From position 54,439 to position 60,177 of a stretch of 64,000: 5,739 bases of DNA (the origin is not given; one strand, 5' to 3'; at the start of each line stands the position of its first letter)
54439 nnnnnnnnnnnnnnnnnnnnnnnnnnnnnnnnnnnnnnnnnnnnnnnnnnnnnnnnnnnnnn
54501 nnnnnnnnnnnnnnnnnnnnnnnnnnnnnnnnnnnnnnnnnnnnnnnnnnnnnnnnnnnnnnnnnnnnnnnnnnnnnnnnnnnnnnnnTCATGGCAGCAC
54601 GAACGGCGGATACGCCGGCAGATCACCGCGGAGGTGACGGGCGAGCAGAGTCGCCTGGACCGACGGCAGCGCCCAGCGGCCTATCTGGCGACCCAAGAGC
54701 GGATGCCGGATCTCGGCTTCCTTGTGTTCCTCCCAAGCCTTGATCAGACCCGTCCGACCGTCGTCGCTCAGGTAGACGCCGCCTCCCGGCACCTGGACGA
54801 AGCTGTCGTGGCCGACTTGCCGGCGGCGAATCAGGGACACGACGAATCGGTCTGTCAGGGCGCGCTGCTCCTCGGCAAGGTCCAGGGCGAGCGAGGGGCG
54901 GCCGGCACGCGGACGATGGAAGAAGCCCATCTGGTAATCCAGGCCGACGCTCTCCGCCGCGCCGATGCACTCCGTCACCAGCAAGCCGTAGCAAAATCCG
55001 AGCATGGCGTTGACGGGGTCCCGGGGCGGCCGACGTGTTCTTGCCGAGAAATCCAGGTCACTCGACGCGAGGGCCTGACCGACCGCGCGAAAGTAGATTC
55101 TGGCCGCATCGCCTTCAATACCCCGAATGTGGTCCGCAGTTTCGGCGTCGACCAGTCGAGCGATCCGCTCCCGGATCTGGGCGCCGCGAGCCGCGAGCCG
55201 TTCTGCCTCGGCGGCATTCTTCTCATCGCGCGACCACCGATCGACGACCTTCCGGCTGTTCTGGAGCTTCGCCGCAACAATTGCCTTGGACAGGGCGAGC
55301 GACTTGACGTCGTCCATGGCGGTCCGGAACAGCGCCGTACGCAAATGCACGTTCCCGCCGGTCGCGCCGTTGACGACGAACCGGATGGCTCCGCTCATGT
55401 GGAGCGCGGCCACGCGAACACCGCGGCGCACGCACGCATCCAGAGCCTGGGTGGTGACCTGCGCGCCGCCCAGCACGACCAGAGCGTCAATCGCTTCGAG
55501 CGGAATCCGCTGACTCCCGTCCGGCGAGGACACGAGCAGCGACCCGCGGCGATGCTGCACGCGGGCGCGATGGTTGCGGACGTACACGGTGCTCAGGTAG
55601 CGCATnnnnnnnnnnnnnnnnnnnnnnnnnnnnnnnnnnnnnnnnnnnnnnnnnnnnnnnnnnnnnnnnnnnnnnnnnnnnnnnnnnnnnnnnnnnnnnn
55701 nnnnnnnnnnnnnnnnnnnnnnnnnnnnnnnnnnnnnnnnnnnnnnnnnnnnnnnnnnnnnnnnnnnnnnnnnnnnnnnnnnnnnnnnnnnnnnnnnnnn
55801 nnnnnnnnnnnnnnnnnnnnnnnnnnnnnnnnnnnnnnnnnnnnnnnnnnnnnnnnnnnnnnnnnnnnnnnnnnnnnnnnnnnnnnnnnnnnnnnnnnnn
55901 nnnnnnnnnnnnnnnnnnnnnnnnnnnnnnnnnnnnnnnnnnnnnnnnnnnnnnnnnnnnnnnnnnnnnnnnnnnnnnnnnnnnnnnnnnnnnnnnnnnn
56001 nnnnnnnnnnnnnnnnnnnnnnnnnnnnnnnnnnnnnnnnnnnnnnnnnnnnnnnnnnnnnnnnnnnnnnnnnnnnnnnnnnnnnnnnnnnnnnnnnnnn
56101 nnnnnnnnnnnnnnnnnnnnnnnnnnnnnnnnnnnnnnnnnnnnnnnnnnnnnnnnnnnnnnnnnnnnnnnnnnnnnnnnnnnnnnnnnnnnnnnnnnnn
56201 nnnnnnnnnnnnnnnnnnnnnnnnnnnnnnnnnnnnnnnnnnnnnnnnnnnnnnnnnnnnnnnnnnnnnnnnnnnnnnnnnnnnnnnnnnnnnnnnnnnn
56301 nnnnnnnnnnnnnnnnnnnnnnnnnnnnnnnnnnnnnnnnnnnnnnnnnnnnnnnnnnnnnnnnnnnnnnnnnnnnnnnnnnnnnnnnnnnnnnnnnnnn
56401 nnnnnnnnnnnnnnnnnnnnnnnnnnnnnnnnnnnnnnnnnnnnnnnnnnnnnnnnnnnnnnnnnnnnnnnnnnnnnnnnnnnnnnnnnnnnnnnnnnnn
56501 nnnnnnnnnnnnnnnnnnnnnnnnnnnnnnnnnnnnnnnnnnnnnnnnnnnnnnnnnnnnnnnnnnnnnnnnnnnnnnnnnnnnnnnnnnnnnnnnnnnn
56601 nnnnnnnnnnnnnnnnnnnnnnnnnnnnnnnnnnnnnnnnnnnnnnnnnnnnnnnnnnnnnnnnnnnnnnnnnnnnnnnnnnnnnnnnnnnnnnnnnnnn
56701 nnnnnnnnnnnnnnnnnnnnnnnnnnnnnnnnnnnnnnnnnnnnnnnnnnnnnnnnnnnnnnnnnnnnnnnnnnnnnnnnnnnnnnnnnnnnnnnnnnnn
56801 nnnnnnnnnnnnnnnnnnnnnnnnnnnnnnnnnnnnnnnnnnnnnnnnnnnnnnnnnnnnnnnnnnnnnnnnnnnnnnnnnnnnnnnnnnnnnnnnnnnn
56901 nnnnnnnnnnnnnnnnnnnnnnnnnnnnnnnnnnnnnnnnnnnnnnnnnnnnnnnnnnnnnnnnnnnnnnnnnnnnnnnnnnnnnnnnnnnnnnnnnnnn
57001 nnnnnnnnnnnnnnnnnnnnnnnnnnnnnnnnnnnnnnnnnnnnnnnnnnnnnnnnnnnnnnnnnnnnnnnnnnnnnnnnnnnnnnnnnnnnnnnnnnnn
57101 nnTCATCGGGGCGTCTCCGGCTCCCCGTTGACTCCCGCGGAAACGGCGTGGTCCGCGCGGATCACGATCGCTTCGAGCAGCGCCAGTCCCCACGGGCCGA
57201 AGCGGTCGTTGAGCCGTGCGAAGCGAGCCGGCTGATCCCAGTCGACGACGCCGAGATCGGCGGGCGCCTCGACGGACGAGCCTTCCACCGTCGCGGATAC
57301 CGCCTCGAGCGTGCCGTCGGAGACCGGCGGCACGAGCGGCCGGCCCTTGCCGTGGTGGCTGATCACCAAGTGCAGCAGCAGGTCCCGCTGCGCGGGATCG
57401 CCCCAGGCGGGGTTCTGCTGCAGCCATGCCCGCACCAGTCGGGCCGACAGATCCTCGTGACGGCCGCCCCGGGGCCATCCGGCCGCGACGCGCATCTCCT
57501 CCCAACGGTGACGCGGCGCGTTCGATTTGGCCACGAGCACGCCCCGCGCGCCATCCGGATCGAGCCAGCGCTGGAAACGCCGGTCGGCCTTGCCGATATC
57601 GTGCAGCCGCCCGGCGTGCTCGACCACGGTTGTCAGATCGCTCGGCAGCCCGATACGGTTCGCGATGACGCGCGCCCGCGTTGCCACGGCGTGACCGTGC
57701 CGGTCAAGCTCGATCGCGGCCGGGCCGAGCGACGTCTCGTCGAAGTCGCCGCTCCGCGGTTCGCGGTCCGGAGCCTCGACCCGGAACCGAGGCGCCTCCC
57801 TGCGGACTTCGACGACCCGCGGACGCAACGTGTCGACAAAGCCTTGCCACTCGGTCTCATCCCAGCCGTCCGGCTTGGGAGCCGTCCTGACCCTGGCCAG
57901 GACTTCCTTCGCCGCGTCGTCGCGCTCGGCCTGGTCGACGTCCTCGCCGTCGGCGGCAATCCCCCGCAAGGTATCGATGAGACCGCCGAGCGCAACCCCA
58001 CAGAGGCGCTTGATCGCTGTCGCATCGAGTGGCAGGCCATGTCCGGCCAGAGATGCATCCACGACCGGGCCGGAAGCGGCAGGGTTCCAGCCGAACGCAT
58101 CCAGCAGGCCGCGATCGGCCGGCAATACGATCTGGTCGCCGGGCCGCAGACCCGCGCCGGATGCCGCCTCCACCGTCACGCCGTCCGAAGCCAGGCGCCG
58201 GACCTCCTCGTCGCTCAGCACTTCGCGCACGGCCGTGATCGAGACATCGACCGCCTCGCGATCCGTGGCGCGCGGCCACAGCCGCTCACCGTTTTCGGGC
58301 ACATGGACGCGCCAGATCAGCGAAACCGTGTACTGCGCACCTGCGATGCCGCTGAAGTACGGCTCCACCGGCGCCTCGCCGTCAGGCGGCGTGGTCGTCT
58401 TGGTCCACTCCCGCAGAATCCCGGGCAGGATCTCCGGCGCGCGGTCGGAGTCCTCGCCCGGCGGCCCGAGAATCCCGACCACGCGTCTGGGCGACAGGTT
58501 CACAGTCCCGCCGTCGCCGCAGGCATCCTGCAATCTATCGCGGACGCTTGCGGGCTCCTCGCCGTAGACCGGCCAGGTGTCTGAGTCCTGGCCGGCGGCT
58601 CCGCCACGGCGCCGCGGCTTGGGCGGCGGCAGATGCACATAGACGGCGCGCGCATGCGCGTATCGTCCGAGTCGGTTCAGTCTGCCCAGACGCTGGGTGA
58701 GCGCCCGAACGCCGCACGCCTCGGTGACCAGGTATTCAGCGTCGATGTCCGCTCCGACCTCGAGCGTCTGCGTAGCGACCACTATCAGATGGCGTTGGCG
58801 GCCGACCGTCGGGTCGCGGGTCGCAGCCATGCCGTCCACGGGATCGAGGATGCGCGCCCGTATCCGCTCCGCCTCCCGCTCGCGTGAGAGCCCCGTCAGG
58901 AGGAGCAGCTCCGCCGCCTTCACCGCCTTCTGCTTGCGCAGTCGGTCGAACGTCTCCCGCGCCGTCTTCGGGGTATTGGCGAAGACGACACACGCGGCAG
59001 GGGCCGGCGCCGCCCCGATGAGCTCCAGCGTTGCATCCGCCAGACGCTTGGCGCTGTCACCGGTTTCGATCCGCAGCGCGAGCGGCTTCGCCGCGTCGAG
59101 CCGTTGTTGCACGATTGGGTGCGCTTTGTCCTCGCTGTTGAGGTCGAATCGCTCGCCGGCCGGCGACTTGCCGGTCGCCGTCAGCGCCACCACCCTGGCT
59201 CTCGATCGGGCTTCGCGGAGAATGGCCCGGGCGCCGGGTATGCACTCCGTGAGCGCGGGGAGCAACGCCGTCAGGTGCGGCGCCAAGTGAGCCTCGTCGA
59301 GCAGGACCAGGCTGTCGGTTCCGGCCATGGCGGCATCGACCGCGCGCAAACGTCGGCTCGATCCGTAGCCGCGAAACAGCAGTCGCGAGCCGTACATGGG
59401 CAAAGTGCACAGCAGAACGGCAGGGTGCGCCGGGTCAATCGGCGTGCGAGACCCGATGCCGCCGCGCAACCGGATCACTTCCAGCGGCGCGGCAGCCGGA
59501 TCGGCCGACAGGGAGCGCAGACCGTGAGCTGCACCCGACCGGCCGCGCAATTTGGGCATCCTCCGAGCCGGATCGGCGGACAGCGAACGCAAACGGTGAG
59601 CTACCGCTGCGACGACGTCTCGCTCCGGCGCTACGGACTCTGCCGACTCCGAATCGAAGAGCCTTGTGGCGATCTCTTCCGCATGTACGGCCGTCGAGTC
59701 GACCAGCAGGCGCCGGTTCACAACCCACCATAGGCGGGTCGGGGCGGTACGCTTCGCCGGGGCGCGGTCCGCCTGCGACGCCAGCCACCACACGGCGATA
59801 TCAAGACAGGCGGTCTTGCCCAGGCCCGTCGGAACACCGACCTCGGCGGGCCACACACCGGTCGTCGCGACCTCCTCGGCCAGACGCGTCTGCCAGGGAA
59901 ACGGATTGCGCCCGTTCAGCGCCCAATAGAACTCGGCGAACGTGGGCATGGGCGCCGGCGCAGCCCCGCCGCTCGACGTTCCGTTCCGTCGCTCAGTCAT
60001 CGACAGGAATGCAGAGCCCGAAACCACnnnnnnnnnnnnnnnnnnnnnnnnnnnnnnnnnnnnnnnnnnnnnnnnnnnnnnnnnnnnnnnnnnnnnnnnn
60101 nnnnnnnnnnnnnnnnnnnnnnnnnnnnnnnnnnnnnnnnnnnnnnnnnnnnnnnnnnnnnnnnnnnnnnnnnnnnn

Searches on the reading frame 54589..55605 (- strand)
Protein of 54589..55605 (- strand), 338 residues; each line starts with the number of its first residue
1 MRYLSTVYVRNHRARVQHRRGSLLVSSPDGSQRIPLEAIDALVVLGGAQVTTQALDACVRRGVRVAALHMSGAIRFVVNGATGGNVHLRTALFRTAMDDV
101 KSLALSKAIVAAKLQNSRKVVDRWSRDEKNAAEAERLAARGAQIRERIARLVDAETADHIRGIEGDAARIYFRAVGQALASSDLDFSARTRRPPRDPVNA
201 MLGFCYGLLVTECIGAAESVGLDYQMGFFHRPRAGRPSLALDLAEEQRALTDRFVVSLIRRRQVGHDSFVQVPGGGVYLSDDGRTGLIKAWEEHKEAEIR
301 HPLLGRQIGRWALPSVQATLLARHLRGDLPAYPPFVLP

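Call 9: search_protein_families(library=ncbifam, proteins=[window:54589-55605:-], max_evalue=0.001)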
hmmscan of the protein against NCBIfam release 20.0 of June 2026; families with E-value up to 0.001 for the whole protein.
window:54589-55605:- (338 aa): 9 families
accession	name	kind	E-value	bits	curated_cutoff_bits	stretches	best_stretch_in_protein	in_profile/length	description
TIGR03640.1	cas1_DVULG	exception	1.5e-100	336.7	385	1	3-336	2-339/340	type I-C CRISPR-associated endonuclease Cas1c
NF049935.1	cas4g_cas1g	exception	6e-85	285.7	560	1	6-336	216-544/546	CRISPR-associated endonuclease Cas4g/Cas1g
TIGR04093.1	cas1_CYANO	exception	1.3e-69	234.7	385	1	5-337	1-333/334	type I-D CRISPR-associated endonuclease Cas1d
TIGR00287.1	cas1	equivalog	1.2e-66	225.1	71.7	1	6-332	1-326/327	CRISPR-associated endonuclease Cas1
TIGR03983.1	cas1_MYXAN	equivalog_domain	1.8e-53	181.7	358.05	1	6-323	13-332/347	type I-MYXAN CRISPR-associated endonuclease Cas1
TIGR03641.1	cas1_HMARI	exception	8.1e-37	127.2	304.1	1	7-335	3-320/324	type I-B CRISPR-associated endonuclease Cas1b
TIGR04329.1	cas1_PREFRAN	exception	2e-22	79.7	300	1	11-270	13-261/317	type V CRISPR-associated endonuclease Cas1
TIGR03639.1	cas1_NMENI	exception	5.8e-16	58.6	120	1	6-261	3-234/278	type II CRISPR-associated endonuclease Cas1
TIGR03638.1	cas1_ECOLI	exception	1.1e-08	34.7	215.6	1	5-104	12-110/269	type I-E CRISPR-associated endonuclease Cas1e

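Call 16: find_encoding_contigs(protein=window:54589-55605:-, flank=10000, max_places=10)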
Protein window:54589-55605:- (338 aa): no gene with exactly this product is on record in the collection.

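Call 53: find_homologous_proteins(query=window:54589-55605:-, max_evalue=1e-60)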
Query window:54589-55605:- (338 aa): 2745 proteins with E <= 1e-60 among 8000 candidates; the best 120 are listed.
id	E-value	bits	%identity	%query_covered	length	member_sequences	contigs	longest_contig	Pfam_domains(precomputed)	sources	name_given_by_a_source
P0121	5.8e-218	740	100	100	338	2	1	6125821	PF01867.22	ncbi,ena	-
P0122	4.7e-206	701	94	100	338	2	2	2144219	PF01867.22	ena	-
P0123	1.9e-204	696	93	100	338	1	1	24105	PF01867.22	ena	-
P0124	3.0e-204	695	93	100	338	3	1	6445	PF01867.22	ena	-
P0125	6.0e-202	688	93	100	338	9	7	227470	PF01867.22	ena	-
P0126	3.0e-197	672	91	100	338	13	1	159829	PF01867.22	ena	-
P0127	1.9e-196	670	90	100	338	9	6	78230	PF01867.22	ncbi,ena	-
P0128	1.1e-195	667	90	100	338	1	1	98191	PF01867.22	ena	-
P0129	1.4e-195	667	89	100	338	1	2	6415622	PF01867.22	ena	-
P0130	1.7e-195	667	90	100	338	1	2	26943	PF01867.22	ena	-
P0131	1.5e-194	663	90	100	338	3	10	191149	PF01867.22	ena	-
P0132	4.3e-194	662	89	100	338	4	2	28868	PF01867.22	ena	-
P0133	5.9e-194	662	89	100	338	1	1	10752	PF01867.22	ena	-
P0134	9.4e-192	654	87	100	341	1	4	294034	PF01867.22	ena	-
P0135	7.9e-191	651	88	100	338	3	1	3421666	PF01867.22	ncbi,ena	-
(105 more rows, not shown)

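Call 54: find_encoding_contigs(protein=P0121, flank=10000, max_places=4)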
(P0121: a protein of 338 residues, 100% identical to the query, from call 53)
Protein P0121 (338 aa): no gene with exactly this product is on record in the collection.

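Call 55: find_encoding_contigs(protein=P0122, flank=10000, max_places=4)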
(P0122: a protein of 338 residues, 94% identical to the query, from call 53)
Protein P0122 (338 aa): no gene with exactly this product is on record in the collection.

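Call 66: find_encoding_contigs(protein=P0125, flank=10000, max_places=5)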
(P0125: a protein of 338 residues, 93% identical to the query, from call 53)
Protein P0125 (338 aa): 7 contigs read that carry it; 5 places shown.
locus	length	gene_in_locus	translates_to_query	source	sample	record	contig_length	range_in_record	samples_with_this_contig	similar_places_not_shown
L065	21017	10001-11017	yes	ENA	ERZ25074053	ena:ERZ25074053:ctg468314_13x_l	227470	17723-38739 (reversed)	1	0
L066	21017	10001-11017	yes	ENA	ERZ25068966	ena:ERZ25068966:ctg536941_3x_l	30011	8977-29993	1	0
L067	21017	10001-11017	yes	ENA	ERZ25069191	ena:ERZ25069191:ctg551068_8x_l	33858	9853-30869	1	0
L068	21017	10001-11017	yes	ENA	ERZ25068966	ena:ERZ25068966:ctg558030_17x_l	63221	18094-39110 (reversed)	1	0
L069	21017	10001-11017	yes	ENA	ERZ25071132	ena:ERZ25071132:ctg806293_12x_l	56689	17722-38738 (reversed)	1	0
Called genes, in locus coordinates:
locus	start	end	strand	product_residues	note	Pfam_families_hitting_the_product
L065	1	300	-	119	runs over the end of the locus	-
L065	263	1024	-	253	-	PF00144:Beta-lactamase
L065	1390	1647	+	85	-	-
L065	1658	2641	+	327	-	PF13560:HTH_31 (weak)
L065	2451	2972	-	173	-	-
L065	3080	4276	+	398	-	PF09617:Cas_GSU0053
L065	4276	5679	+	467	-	PF09609:Cas_GSU0054 (weak)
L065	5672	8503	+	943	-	PF22590:Cas3-like_C_2, PF18019:Cas3_HD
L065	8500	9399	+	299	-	-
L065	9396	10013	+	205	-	PF01930:Cas_Cas4, PF12705:PDDEXK_1 (weak)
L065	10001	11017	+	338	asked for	PF01867:Cas_Cas1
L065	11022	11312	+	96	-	PF09827:CRISPR_Cas2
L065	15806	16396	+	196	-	PF02796:HTH_7 (faint), PF13384:HTH_23 (weak)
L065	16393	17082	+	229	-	PF13683:rve_3 (faint), PF22483:Mu-transpos_C_2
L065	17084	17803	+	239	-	PF01695:IstB_IS21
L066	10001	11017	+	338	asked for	PF01867:Cas_Cas1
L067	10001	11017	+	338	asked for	PF01867:Cas_Cas1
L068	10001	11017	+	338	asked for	PF01867:Cas_Cas1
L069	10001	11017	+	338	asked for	PF01867:Cas_Cas1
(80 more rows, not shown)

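Call 72: find_encoding_contigs(protein=P0247, flank=6000, max_places=4)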
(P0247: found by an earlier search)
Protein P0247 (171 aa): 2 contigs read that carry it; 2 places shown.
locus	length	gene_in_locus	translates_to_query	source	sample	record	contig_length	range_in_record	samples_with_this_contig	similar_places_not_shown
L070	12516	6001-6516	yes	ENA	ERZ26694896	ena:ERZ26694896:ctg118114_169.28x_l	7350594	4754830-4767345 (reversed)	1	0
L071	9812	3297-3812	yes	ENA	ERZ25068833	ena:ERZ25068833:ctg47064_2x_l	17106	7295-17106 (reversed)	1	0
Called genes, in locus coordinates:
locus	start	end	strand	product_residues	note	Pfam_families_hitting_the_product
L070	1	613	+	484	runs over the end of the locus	PF01979:Amidohydro_1, PF07969:Amidohydro_3 (weak)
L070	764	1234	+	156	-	PF00903:Glyoxalase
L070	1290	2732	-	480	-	PF07969:Amidohydro_3 (weak), PF01979:Amidohydro_1, PF07969:Amidohydro_3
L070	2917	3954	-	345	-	PF02668:TauD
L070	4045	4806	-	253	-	PF00326:Peptidase_S9 (faint)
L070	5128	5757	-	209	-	-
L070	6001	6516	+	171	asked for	PF00160:Pro_isomerase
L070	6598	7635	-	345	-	-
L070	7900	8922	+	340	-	-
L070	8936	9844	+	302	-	PF01261:AP_endonuc_2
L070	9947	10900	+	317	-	PF00753:Lactamase_B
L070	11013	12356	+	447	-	PF13360:PQQ_2, PF23727:Beta-prop_FAM234A_B (faint), PF01011:PQQ (weak), PF13360:PQQ_2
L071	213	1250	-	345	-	PF02668:TauD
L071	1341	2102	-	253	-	PF00326:Peptidase_S9 (faint)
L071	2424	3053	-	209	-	-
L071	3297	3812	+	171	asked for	PF00160:Pro_isomerase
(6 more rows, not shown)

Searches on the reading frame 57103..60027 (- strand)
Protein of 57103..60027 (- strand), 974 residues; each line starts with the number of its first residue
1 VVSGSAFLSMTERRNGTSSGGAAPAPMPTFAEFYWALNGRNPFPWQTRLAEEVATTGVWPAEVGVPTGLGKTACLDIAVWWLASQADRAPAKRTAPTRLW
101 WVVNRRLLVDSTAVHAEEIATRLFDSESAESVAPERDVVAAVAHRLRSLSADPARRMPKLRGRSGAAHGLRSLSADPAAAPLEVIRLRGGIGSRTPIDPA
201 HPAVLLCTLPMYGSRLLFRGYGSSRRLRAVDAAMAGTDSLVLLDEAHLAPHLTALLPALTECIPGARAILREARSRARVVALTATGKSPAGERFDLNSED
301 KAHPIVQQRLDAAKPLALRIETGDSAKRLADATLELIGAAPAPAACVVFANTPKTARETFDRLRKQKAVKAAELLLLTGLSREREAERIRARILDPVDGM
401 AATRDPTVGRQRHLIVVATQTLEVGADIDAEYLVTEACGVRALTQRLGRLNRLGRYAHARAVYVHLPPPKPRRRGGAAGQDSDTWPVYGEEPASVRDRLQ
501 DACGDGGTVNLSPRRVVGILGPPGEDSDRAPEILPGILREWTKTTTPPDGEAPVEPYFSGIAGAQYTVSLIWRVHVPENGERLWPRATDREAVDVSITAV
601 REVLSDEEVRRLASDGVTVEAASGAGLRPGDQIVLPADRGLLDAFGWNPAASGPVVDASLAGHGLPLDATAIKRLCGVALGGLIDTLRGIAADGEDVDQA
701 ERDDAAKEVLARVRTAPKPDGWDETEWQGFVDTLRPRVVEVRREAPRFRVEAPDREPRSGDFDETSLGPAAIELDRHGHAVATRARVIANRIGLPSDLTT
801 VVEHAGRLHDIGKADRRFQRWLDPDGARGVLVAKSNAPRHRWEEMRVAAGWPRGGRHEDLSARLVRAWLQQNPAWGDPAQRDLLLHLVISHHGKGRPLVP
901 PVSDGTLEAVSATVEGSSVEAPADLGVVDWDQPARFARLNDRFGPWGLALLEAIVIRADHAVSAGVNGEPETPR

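Call 9: search_protein_families(library=ncbifam, proteins=[window:57103-60027:-], max_evalue=0.001)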
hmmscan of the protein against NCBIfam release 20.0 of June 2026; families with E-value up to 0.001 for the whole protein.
window:57103-60027:- (974 aa): 6 families
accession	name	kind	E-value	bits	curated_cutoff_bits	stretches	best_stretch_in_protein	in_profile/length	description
TIGR02621.3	cas3_GSU0051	exception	3.9e-176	588.4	400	1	30-964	2-854/854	type I-G CRISPR-associated helicase/endonuclease Cas3g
TIGR01587.1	cas3_core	equivalog_domain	7.1e-18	64.9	102.45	1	239-464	126-331/358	CRISPR-associated helicase Cas3'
TIGR01596.1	cas3_HD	equivalog_domain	3.3e-14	53.3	43.45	1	774-900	1-103/178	CRISPR-associated endonuclease Cas3''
NF007248.0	PRK09694.1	equivalog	3.2e-11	42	569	1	304-461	519-668/878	CRISPR-associated helicase/endonuclease Cas3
TIGR02562.1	cas3_yersinia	equivalog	2.2e-06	25.8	565.95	0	410-455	836-881/1110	type I-F CRISPR-associated helicase Cas3f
TIGR03158.1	cas3_cyano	exception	1.5e-05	24.3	69.1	1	239-450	147-356/357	type I-D CRISPR-associated helicase Cas3'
